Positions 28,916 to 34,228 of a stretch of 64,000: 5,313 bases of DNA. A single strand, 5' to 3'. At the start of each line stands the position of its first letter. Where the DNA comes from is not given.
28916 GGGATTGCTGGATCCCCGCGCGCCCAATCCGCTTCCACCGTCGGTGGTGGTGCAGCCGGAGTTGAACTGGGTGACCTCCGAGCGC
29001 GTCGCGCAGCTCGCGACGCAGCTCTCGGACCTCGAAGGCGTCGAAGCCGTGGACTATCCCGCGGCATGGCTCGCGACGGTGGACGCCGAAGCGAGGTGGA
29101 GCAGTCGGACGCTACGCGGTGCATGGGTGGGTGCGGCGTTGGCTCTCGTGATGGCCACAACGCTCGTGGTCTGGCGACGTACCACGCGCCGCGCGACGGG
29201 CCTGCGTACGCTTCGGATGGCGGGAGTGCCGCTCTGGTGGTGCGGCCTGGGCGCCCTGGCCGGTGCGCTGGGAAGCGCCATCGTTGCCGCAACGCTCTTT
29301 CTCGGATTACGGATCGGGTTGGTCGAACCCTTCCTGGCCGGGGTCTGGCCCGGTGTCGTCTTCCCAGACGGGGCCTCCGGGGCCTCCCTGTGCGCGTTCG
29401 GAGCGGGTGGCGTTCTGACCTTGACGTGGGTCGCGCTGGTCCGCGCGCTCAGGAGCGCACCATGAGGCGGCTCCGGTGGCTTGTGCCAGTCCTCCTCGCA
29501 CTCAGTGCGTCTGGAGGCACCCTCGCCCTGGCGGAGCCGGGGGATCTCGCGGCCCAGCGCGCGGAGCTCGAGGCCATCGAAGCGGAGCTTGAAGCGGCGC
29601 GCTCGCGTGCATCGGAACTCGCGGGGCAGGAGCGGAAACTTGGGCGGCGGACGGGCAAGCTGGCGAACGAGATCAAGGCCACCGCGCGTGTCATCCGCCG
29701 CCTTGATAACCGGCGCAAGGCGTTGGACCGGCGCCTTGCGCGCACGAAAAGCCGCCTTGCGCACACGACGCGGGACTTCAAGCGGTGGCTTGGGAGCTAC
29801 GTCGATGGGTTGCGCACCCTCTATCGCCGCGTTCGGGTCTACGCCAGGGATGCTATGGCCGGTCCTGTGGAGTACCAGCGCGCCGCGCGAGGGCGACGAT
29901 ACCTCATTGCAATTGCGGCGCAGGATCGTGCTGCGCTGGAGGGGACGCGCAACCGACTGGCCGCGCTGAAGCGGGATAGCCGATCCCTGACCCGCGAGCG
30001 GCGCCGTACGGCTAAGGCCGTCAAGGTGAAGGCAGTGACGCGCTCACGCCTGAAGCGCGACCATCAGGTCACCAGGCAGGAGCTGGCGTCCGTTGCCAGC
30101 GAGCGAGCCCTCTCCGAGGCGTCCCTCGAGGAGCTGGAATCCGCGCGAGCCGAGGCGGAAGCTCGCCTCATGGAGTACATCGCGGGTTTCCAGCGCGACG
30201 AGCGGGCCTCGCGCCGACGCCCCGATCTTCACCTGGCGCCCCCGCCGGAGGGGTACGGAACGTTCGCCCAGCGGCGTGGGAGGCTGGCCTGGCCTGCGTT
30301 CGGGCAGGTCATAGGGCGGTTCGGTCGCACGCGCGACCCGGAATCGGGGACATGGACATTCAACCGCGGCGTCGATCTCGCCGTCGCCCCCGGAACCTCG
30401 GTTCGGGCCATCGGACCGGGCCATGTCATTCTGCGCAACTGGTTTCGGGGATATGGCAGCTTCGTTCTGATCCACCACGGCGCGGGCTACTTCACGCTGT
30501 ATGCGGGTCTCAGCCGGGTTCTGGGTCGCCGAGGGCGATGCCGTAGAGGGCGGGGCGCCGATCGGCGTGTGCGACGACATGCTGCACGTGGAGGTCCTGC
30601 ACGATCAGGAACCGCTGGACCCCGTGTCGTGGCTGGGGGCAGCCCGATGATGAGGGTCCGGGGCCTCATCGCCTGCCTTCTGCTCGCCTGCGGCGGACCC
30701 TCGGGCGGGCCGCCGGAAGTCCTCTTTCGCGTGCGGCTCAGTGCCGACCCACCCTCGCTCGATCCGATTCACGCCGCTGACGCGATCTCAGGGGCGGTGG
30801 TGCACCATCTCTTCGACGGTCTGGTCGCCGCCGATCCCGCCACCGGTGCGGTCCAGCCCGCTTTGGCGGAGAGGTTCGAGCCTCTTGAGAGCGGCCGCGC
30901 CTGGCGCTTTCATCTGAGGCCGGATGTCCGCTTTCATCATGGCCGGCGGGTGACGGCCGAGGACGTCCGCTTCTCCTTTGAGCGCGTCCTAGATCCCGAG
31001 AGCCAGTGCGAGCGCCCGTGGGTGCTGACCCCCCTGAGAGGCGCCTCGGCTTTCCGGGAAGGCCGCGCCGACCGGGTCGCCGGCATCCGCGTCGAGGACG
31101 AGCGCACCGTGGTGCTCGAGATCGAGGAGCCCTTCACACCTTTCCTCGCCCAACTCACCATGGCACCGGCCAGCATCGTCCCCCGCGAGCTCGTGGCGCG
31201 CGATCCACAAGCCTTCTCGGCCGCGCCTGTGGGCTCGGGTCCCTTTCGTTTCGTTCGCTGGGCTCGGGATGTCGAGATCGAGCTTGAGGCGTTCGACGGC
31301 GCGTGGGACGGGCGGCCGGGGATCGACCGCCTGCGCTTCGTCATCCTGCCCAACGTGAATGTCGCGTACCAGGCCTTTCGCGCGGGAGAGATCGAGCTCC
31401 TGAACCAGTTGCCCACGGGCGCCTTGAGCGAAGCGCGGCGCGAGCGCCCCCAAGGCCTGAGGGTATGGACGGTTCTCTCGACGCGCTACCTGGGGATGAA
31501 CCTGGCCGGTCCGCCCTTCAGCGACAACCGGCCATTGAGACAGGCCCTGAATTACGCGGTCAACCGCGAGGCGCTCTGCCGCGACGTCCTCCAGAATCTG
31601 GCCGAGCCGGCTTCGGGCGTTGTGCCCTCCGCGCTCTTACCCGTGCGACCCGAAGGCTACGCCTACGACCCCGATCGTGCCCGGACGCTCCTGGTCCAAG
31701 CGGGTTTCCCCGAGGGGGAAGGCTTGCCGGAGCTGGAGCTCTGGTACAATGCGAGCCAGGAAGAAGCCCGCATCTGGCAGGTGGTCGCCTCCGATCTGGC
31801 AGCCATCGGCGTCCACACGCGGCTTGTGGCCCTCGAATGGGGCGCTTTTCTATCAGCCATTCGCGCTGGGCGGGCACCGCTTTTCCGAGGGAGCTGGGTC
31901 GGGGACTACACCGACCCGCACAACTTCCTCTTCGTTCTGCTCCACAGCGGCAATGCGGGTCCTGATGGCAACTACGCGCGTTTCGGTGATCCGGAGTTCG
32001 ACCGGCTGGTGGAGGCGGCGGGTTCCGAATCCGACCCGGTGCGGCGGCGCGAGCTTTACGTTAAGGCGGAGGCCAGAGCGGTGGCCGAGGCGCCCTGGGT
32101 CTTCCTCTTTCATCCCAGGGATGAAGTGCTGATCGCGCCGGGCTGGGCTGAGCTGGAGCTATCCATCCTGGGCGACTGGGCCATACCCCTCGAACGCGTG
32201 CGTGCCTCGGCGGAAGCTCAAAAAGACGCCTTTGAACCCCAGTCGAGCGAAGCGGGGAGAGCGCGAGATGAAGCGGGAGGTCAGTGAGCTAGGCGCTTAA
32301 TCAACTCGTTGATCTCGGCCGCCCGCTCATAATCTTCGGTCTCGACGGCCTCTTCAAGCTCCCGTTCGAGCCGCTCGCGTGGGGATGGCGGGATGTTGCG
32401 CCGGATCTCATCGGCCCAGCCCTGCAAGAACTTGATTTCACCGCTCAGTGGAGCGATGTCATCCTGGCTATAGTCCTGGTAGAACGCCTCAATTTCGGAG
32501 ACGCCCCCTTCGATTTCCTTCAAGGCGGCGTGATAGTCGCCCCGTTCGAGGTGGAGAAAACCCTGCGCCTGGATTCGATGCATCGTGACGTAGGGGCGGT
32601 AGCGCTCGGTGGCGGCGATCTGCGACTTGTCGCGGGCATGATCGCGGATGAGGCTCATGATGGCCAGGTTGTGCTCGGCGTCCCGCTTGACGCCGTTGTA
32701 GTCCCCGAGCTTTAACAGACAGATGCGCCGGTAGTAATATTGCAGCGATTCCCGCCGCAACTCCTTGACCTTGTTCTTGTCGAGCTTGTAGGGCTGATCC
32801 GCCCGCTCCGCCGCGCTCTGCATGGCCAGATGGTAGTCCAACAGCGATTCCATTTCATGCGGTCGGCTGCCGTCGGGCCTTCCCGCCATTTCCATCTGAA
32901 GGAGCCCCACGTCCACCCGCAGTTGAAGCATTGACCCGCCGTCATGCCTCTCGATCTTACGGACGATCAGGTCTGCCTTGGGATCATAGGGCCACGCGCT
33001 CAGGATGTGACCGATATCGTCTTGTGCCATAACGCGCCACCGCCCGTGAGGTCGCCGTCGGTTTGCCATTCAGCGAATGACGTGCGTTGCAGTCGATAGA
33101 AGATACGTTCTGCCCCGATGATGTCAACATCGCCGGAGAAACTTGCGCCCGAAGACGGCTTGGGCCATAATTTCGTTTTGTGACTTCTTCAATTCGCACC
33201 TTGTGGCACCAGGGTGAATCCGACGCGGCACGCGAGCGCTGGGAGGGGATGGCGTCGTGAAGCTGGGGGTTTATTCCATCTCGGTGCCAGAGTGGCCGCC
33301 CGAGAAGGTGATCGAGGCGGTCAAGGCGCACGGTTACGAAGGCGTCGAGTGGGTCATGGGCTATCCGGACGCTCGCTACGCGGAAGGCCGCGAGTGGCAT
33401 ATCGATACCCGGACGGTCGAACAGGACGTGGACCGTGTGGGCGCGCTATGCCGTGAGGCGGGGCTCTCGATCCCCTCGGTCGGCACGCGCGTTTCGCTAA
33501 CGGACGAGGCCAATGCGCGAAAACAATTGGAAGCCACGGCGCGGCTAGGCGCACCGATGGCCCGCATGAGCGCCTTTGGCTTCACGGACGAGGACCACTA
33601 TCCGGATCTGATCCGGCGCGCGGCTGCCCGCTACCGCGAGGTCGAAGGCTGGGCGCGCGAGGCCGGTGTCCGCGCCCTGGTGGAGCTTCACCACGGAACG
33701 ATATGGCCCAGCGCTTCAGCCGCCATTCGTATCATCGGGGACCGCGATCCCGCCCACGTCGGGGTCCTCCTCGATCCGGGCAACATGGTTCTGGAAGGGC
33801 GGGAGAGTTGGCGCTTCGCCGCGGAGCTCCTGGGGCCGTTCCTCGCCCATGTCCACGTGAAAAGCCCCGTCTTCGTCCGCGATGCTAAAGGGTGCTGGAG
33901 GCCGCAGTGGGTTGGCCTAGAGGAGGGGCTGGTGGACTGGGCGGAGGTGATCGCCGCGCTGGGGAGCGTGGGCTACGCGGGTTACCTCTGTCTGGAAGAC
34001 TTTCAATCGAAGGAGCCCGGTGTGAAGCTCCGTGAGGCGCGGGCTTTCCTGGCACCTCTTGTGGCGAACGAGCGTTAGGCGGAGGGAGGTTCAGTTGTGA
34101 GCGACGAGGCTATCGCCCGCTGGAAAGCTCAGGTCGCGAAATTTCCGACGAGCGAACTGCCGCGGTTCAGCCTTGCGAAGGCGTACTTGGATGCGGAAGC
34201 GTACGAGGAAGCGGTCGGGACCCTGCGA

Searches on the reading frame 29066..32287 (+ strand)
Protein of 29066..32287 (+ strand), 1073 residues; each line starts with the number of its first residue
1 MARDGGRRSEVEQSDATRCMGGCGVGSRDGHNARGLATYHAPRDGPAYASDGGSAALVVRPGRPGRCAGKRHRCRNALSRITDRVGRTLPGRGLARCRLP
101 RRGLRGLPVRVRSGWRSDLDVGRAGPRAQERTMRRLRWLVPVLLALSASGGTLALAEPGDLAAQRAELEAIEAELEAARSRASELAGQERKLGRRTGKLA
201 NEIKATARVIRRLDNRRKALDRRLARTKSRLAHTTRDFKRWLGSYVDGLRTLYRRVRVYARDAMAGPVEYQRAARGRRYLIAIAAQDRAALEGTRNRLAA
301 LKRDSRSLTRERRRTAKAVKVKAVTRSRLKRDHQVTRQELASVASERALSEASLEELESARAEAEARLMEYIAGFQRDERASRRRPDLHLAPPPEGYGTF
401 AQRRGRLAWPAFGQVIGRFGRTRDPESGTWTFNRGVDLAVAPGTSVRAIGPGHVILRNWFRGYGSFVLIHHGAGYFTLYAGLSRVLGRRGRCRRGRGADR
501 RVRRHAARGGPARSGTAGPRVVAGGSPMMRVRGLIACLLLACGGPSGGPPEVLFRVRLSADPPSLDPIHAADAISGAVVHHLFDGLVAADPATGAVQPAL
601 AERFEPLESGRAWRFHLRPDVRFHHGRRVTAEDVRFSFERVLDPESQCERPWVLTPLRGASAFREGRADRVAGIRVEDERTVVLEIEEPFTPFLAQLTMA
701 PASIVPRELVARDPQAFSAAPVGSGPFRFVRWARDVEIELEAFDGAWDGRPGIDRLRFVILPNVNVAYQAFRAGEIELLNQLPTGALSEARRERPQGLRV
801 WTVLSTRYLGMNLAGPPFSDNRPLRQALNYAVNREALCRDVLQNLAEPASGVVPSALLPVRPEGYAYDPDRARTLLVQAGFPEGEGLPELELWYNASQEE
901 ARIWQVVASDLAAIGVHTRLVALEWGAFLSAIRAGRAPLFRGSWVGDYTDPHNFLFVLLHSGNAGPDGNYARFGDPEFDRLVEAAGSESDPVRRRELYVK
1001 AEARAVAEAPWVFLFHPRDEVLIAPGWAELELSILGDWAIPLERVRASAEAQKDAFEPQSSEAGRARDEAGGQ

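Call 39: search_protein_families(library=pfam, proteins=[window:29066-32287:+], max_evalue=0.001)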
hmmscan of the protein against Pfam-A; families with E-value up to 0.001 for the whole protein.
window:29066-32287:+ (1073 aa): 2 families
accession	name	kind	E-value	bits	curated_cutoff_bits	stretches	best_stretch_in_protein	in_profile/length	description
PF00496.27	SBP_bac_5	-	3.2e-83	280.3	32.4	1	596-965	2-367/368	Bacterial extracellular solute-binding proteins, family 5 Middle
PF01551.29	Peptidase_M23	-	8.7e-13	48.7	28.7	1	432-487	2-57/96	Peptidase family M23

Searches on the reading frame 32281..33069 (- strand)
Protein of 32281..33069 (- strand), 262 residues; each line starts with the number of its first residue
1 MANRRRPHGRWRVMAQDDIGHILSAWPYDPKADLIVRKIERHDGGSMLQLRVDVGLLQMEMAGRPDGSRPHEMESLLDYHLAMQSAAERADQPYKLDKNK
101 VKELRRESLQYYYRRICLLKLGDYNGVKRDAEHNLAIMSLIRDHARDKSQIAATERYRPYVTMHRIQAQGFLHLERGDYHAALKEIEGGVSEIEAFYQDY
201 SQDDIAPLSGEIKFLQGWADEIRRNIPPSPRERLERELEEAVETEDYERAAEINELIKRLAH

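Call 39: search_protein_families(library=pfam, proteins=[window:32281-33069:-], max_evalue=0.001)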
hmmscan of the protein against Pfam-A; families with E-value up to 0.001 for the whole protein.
window:32281-33069:- (262 aa): 1 family
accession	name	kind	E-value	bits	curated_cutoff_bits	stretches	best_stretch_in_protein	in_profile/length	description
PF02151.25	UVR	-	7.7e-05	22.8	21.5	1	232-260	5-33/36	UvrB/uvrC motif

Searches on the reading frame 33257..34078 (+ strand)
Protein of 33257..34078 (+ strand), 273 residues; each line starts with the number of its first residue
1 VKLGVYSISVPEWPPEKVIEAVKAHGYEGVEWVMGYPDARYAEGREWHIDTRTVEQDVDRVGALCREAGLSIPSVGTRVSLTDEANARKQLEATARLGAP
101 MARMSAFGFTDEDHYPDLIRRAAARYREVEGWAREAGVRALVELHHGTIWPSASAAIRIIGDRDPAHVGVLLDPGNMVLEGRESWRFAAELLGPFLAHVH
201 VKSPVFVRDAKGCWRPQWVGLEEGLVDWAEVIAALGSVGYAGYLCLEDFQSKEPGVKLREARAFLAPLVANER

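Call 39: search_protein_families(library=pfam, proteins=[window:33257-34078:+], max_evalue=0.001)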
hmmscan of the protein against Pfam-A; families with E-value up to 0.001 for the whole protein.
window:33257-34078:+ (273 aa): 1 family
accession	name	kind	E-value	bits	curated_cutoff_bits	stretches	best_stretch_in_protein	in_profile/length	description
PF01261.30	AP_endonuc_2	-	6.7e-30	105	31.1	1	19-266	1-247/249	Xylose isomerase-like TIM barrel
